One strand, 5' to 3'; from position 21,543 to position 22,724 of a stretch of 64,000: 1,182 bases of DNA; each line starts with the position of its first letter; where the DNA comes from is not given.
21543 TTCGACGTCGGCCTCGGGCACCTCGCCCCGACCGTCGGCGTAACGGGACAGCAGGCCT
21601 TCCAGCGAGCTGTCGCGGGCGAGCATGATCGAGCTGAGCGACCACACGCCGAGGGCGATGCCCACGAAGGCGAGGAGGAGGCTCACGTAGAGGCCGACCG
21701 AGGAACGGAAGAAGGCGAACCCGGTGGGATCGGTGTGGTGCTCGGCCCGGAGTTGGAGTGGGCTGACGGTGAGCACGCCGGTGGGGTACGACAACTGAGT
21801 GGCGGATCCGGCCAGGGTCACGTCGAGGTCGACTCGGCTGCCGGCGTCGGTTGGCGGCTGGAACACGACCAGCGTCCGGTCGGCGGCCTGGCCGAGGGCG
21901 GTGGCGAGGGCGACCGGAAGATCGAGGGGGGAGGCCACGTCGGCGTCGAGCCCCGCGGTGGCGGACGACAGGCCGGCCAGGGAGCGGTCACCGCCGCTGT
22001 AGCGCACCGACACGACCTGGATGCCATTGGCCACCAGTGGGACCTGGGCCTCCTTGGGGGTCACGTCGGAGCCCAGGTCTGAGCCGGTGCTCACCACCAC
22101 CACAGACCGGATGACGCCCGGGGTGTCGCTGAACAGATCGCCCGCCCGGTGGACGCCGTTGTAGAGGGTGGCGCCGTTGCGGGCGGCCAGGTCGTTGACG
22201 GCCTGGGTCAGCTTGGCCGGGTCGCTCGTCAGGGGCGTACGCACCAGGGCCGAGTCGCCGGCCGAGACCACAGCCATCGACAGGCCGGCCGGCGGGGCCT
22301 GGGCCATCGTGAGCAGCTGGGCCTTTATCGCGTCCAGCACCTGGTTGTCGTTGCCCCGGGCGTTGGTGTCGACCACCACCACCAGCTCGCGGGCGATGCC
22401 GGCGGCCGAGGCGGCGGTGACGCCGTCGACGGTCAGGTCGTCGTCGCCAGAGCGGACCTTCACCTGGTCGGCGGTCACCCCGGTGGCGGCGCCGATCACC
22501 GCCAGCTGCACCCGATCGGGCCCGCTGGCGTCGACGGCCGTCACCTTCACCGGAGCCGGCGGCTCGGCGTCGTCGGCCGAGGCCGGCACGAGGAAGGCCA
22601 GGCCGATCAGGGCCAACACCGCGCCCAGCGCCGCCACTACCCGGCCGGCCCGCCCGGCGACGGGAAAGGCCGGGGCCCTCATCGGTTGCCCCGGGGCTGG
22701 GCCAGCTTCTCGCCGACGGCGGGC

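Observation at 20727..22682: TadB platform protein fused to a secreted vWA-like domain with a degenerate MIDAS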

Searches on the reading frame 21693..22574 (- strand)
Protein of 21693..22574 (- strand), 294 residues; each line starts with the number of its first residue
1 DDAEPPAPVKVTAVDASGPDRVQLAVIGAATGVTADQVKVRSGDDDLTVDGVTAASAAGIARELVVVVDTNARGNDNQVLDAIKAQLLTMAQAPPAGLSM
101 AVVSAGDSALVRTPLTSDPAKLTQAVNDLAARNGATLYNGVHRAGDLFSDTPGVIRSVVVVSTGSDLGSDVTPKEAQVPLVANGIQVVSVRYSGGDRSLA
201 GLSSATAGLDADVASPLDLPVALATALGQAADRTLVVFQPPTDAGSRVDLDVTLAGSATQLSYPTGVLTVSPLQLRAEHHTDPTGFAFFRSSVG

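Call 25: search_solved_structures(query=window:21693-22574:-, max_evalue=10)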
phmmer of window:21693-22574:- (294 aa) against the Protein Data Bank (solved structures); distinct sequences matched with E-value up to 10: 2.
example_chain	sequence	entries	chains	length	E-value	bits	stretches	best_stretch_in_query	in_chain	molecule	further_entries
4rck_A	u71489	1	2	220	0.11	15.6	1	96-204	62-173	Hypothetical membrane spanning protein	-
3prl_A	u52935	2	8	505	0.6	13.2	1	100-151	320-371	NADP-dependent glyceraldehyde-3-phosphate dehydrogenase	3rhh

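Call 38: predict_structure(alignment_id=A2)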
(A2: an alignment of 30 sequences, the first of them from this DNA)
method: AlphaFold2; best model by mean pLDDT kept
length: 285 residues; sequences in the alignment: 30
mean_pLDDT: 95.5   pTM: 0.92
mean pLDDT of the five models: 95.5, 95.6, 94.9, 94.8, 94.5
residues with pLDDT >= 90: 264; 70-90: 18; 50-70: 3; < 50: 0
segments of 3 or more residues with pLDDT < 50: none
pLDDT, mean of each block of 10 residues (from residue 1): 87 97 96 96 96 98 98 93 98 97 97 98 98 97 97 97 97 97 97 96 97 96 97 98 93 96 97 88 68
secondary structure, 60 per line:
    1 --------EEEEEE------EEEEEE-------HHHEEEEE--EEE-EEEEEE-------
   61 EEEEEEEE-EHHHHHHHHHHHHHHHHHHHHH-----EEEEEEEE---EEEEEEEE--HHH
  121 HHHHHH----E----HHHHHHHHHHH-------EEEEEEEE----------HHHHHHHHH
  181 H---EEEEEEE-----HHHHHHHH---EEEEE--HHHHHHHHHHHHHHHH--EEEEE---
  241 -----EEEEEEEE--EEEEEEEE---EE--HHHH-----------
elements in order: E9-14 E21-26 E37-41 E44-46 E48-53 E61-68 H71-91 E97-104 E108-115 H118-126 H136-146 E154-161 H172-181 E185-191 H197-204 E208-212 H215-230 E233-237 E246-253 E256-263 H271-274

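Call 43: search_protein_representatives(alignment_id=A2)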
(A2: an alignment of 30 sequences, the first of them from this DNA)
Query: 30 sequences, 283 profile positions. Proteins with E-value up to 0.001 (for the whole library): 61583; up to 1e-10: 15418; up to 1e-30: 381. The best 150 are listed.
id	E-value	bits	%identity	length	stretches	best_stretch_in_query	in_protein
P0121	3.1e-127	440.1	-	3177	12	47-227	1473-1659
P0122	3.1e-92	325.2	-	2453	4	5-247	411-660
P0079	8.9e-85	300.8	-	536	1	3-283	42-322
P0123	5.3e-82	291.7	-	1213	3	30-251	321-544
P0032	8.1e-78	277.9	-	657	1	3-281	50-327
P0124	5.4e-73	262.1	-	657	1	7-281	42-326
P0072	4.3e-72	259.1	-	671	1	3-282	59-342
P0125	1.7e-71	257.2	-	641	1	4-279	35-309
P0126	1.2e-70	254.4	-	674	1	4-282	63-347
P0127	2.2e-70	253.6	-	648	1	4-283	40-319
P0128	1.5e-69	250.9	-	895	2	27-256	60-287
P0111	2.3e-69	250.2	-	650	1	3-282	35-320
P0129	1.3e-66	241.2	-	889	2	6-255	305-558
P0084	1.7e-66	240.8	-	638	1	2-281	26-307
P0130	1.2e-64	234.7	-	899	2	19-254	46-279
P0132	9.6e-64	231.8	-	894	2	3-243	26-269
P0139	3.3e-57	210.3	-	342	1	3-282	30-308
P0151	4.2e-52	193.6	-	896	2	31-251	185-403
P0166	2.6e-47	177.8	-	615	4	55-202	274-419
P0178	2.4e-44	168.1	-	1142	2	10-256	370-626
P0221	4.8e-39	150.7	-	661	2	31-243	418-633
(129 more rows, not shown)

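Call 44: search_protein_families(library=pfam, proteins=[P0128, P0129, P0130, P0132, P0123, P0151, P0166, P0221, P0178, P0139], max_evalue=0.0001)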
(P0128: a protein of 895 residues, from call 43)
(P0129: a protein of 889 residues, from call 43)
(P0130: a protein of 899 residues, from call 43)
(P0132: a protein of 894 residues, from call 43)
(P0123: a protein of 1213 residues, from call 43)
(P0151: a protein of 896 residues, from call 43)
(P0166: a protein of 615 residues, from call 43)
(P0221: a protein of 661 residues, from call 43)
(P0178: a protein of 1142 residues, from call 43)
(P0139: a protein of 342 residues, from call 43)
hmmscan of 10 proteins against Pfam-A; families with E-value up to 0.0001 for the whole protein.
P0128 (895 aa): 5 families
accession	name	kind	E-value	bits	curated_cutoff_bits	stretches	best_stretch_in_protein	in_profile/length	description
PF13519.12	VWA_2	-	1.3e-38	132.4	27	2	364-463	1-106/107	von Willebrand factor type A domain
PF00092.34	VWA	-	3.8e-34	118.8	23.8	2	364-523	2-170/174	von Willebrand factor type A domain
PF13768.12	VWA_3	-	1.2e-27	97.3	27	2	90-237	2-152/155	von Willebrand factor type A domain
PF00482.28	T2SSF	-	3.8e-19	69.3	25.2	1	727-851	2-123/125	Type II secretion system (T2SS), protein F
PF05762.20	VWA_CoxE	-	6.2e-15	55.7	26.4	2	75-241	43-213/222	VWA domain containing CoxE-like protein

P0129 (889 aa): 5 families
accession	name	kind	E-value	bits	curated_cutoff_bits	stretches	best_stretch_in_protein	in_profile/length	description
PF13519.12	VWA_2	-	3.4e-39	134.2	27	2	84-183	1-106/107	von Willebrand factor type A domain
PF00092.34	VWA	-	2.7e-27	96.5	23.8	2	84-244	2-171/174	von Willebrand factor type A domain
PF13768.12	VWA_3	-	4.4e-19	69.5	27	2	83-231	2-152/155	von Willebrand factor type A domain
PF00482.28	T2SSF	-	4.6e-19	69.1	25.2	1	722-844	2-121/125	Type II secretion system (T2SS), protein F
PF05762.20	VWA_CoxE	-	3.8e-11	43.3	26.4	1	67-205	42-181/222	VWA domain containing CoxE-like protein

P0130 (899 aa): 6 families
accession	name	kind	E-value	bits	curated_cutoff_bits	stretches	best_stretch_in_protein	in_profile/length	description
PF13519.12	VWA_2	-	3.1e-43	147.2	27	2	368-467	1-106/107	von Willebrand factor type A domain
PF00092.34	VWA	-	1.2e-37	130.3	23.8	2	86-248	2-173/174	von Willebrand factor type A domain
PF13768.12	VWA_3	-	1.8e-19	70.7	27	2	85-233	2-152/155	von Willebrand factor type A domain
PF00482.28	T2SSF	-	7.3e-18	65.2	25.2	1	732-856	2-123/125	Type II secretion system (T2SS), protein F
PF05762.20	VWA_CoxE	-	1.9e-16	60.6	26.4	1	81-212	54-186/222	VWA domain containing CoxE-like protein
PF09967.15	DUF2201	-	1.9e-05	25.2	26.4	0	86-147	1-60/123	VWA-like domain (DUF2201)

P0132 (894 aa): 6 families
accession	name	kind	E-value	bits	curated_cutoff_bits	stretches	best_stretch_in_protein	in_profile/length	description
PF13519.12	VWA_2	-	4.6e-37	127.4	27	2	365-461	2-106/107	von Willebrand factor type A domain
PF00092.34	VWA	-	2.6e-34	119.4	23.8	2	365-525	3-174/174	von Willebrand factor type A domain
PF13768.12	VWA_3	-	4.1e-22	79.4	27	2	365-509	4-152/155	von Willebrand factor type A domain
PF00482.28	T2SSF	-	5.1e-21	75.4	25.2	1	727-849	2-121/125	Type II secretion system (T2SS), protein F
PF05762.20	VWA_CoxE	-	2.1e-16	60.5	26.4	2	64-214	36-188/222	VWA domain containing CoxE-like protein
PF09967.15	DUF2201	-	1.1e-05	25.9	26.4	0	365-437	2-70/123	VWA-like domain (DUF2201)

P0123 (1213 aa): 7 families
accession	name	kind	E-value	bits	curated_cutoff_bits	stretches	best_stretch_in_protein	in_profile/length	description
PF00092.34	VWA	-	4.5e-58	196.8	23.8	3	629-791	2-172/174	von Willebrand factor type A domain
PF13519.12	VWA_2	-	1.3e-44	151.7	27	3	352-450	1-106/107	von Willebrand factor type A domain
PF13768.12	VWA_3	-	4.9e-30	105.1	27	3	352-502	3-154/155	von Willebrand factor type A domain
PF18962.6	Por_Secre_tail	-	3.6e-10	40.4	27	1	1135-1210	2-74/75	Secretion system C-terminal sorting domain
PF11775.14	CobT_C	-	3e-08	34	21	0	351-383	14-46/220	Cobalamin biosynthesis protein CobT VWA domain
PF05762.20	VWA_CoxE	-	3.6e-05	23.8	26.4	0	904-1016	59-173/222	VWA domain containing CoxE-like protein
PF07437.17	YfaZ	-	7.2e-05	22.9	23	0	670-752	30-115/180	YfaZ precursor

P0151 (896 aa): 5 families
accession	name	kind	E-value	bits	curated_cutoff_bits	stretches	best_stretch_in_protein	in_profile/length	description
PF00092.34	VWA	-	1e-36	127.2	23.8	2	491-648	2-171/174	von Willebrand factor type A domain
PF13519.12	VWA_2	-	3.6e-26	92.3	27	2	215-314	1-107/107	von Willebrand factor type A domain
PF13768.12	VWA_3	-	2.4e-21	76.9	27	2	491-637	3-154/155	von Willebrand factor type A domain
PF00963.24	Cohesin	-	5.1e-09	36.9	24.1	1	706-833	3-137/139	Cohesin domain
PF00404.24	Dockerin_1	-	1.6e-05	25.4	22.9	1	842-888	3-55/57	Dockerin type I domain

P0166 (615 aa): 5 families
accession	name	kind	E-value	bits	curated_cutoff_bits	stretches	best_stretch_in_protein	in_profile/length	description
PF00092.34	VWA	-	1.6e-59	201.5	23.8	3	280-439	2-173/174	von Willebrand factor type A domain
PF13519.12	VWA_2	-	4e-58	195.1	27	3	54-157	1-107/107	von Willebrand factor type A domain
PF13768.12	VWA_3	-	5.4e-19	69.2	27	2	279-410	2-135/155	von Willebrand factor type A domain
PF25106.1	VWA_4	-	4.3e-17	62.6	27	1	54-158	2-106/169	von Willebrand factor A domain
PF05762.20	VWA_CoxE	-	3.9e-06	26.9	26.4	0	276-403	55-182/222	VWA domain containing CoxE-like protein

P0221 (661 aa): 5 families
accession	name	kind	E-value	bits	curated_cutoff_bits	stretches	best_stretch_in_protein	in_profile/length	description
PF00092.34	VWA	-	3.9e-31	109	23.8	2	445-605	2-167/174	von Willebrand factor type A domain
PF13519.12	VWA_2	-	3e-27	95.8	27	2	445-542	1-106/107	von Willebrand factor type A domain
PF05762.20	VWA_CoxE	-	2.3e-16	60.4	26.4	2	177-301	54-181/222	VWA domain containing CoxE-like protein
PF13768.12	VWA_3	-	8.7e-14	52.3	27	1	445-599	3-155/155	von Willebrand factor type A domain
PF17957.7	Big_7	-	1.3e-05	26.2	24.1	1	39-95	2-57/70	Bacterial Ig domain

P0178 (1142 aa): 7 families
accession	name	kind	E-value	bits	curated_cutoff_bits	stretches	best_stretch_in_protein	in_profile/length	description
PF13570.13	Beta-prop_ACSF4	-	6.3e-43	147.9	133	2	115-299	63-252/329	Beta-alanine-activating enzyme, beta-propeller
PF13360.13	PQQ_2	-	2.6e-33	116.1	27.6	2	144-334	25-226/233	Outer membrane protein assembly factor BamB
PF00092.34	VWA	-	2.1e-31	109.9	23.8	2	705-862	4-172/174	von Willebrand factor type A domain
PF13519.12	VWA_2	-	3.2e-22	79.6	27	2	704-802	2-106/107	von Willebrand factor type A domain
PF13768.12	VWA_3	-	1.3e-16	61.5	27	1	705-850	5-154/155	von Willebrand factor type A domain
PF25292.1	Beta-prop_CGLA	-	8.1e-10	39.1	26.8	0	38-134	3-108/316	Lambda-carrageenase beta-propeller domain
PF05762.20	VWA_CoxE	-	8.8e-08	32.3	26.4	0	428-553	57-182/222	VWA domain containing CoxE-like protein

P0139 (342 aa): 3 families
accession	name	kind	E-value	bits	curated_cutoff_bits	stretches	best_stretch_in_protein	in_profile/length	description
PF13519.12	VWA_2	-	2.8e-11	44.4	27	1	82-187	1-106/107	von Willebrand factor type A domain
PF00092.34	VWA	-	1.3e-08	35.7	23.8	1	82-237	2-163/174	von Willebrand factor type A domain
PF13768.12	VWA_3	-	9e-05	23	27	0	81-193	2-113/155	von Willebrand factor type A domain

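Call 45: list_cluster_members(proteins=[P0128, P0130, P0132, P0129, P0001, P0124, P0099])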
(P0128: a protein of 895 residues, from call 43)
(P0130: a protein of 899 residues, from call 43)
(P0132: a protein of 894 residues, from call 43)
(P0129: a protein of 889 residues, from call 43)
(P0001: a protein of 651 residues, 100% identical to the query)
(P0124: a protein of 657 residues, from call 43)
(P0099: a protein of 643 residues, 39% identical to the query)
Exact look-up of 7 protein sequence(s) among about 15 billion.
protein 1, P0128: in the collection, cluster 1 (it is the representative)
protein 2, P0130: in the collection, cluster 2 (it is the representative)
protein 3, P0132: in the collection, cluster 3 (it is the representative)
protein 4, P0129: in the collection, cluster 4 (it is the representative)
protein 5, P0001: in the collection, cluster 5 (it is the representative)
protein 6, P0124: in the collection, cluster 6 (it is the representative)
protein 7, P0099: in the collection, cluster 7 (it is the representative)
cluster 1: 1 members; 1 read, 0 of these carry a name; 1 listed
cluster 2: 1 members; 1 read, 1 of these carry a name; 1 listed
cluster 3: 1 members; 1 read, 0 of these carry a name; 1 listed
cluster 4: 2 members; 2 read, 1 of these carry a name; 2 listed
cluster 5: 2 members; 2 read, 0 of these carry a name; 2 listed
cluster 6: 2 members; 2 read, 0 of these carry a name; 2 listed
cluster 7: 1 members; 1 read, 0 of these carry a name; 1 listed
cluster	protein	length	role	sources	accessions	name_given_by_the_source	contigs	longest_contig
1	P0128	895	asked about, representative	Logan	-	-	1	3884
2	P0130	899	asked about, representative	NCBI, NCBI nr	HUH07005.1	MAG TPA: VWA domain-containing protein [Egibacteraceae bacterium] | VWA domain-containing protein [Egibacteraceae bacterium]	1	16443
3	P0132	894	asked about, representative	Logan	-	-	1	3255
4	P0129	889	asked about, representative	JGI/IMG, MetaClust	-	\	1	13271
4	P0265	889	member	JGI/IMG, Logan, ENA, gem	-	-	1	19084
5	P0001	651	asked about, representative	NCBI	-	-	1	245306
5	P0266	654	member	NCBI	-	-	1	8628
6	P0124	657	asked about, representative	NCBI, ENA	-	-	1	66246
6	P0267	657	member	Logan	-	-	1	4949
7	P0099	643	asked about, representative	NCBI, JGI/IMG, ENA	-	-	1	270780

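Call 49: search_solved_structures(query=A2, max_evalue=0.001, show_alignments=4)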
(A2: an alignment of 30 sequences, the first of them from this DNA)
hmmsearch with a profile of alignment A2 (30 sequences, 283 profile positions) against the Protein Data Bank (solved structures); distinct sequences matched with E-value up to 0.001: 23.
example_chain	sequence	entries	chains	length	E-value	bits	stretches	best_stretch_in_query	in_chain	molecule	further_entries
4rck_A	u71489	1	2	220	3.8e-17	65.7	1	59-221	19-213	Hypothetical membrane spanning protein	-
3ibs_A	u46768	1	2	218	6.4e-15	58.4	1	58-193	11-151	conserved hypothetical protein BatB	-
4jdu_A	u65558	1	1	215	4.1e-14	55.7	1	59-190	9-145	Aerotolerance-related membrane protein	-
4cn8_A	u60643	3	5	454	2.1e-11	46.9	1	59-226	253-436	PROXIMAL THREAD MATRIX PROTEIN 1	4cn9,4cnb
6pyo_A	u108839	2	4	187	2.1e-09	40.3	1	61-226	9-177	cDNA FLJ56608, highly similar to Homo sapiens chloride channel, calcium activated, family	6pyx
4fx5_A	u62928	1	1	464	9.7e-09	38.1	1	55-225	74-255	von Willebrand factor type A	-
6to1_A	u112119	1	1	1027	3.9e-07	32.8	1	21-162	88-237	Minor fimbrium subunit Mfa5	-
6tnj_A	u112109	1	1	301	1e-06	31.5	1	55-162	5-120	Minor fimbrium subunit Mfa5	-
8s05_A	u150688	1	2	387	7.4e-06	28.7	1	62-222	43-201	Conserved protein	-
8fz4_A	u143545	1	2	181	2.3e-05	27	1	66-201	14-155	Anthrax toxin receptor 2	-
7n1o_A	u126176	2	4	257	4.7e-05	26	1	61-201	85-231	Transcription factor ETV6,Isoform 4 of Anthrax toxin receptor 2 | Transcription factor ETV6,Anthrax toxin receptor 2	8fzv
8ft6_A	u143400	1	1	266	5.2e-05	25.9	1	61-201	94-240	Transcription factor ETV6,Anthrax toxin receptor 2 chimera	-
8fzu_A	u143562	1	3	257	5.6e-05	25.8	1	71-201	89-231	Transcription factor ETV6,Anthrax toxin receptor 2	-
9ykb_A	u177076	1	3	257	5.7e-05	25.7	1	71-201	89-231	Transcription factor ETV6,Anthrax toxin receptor 2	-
1sht_X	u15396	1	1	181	5.8e-05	25.7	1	72-201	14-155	Anthrax toxin receptor 2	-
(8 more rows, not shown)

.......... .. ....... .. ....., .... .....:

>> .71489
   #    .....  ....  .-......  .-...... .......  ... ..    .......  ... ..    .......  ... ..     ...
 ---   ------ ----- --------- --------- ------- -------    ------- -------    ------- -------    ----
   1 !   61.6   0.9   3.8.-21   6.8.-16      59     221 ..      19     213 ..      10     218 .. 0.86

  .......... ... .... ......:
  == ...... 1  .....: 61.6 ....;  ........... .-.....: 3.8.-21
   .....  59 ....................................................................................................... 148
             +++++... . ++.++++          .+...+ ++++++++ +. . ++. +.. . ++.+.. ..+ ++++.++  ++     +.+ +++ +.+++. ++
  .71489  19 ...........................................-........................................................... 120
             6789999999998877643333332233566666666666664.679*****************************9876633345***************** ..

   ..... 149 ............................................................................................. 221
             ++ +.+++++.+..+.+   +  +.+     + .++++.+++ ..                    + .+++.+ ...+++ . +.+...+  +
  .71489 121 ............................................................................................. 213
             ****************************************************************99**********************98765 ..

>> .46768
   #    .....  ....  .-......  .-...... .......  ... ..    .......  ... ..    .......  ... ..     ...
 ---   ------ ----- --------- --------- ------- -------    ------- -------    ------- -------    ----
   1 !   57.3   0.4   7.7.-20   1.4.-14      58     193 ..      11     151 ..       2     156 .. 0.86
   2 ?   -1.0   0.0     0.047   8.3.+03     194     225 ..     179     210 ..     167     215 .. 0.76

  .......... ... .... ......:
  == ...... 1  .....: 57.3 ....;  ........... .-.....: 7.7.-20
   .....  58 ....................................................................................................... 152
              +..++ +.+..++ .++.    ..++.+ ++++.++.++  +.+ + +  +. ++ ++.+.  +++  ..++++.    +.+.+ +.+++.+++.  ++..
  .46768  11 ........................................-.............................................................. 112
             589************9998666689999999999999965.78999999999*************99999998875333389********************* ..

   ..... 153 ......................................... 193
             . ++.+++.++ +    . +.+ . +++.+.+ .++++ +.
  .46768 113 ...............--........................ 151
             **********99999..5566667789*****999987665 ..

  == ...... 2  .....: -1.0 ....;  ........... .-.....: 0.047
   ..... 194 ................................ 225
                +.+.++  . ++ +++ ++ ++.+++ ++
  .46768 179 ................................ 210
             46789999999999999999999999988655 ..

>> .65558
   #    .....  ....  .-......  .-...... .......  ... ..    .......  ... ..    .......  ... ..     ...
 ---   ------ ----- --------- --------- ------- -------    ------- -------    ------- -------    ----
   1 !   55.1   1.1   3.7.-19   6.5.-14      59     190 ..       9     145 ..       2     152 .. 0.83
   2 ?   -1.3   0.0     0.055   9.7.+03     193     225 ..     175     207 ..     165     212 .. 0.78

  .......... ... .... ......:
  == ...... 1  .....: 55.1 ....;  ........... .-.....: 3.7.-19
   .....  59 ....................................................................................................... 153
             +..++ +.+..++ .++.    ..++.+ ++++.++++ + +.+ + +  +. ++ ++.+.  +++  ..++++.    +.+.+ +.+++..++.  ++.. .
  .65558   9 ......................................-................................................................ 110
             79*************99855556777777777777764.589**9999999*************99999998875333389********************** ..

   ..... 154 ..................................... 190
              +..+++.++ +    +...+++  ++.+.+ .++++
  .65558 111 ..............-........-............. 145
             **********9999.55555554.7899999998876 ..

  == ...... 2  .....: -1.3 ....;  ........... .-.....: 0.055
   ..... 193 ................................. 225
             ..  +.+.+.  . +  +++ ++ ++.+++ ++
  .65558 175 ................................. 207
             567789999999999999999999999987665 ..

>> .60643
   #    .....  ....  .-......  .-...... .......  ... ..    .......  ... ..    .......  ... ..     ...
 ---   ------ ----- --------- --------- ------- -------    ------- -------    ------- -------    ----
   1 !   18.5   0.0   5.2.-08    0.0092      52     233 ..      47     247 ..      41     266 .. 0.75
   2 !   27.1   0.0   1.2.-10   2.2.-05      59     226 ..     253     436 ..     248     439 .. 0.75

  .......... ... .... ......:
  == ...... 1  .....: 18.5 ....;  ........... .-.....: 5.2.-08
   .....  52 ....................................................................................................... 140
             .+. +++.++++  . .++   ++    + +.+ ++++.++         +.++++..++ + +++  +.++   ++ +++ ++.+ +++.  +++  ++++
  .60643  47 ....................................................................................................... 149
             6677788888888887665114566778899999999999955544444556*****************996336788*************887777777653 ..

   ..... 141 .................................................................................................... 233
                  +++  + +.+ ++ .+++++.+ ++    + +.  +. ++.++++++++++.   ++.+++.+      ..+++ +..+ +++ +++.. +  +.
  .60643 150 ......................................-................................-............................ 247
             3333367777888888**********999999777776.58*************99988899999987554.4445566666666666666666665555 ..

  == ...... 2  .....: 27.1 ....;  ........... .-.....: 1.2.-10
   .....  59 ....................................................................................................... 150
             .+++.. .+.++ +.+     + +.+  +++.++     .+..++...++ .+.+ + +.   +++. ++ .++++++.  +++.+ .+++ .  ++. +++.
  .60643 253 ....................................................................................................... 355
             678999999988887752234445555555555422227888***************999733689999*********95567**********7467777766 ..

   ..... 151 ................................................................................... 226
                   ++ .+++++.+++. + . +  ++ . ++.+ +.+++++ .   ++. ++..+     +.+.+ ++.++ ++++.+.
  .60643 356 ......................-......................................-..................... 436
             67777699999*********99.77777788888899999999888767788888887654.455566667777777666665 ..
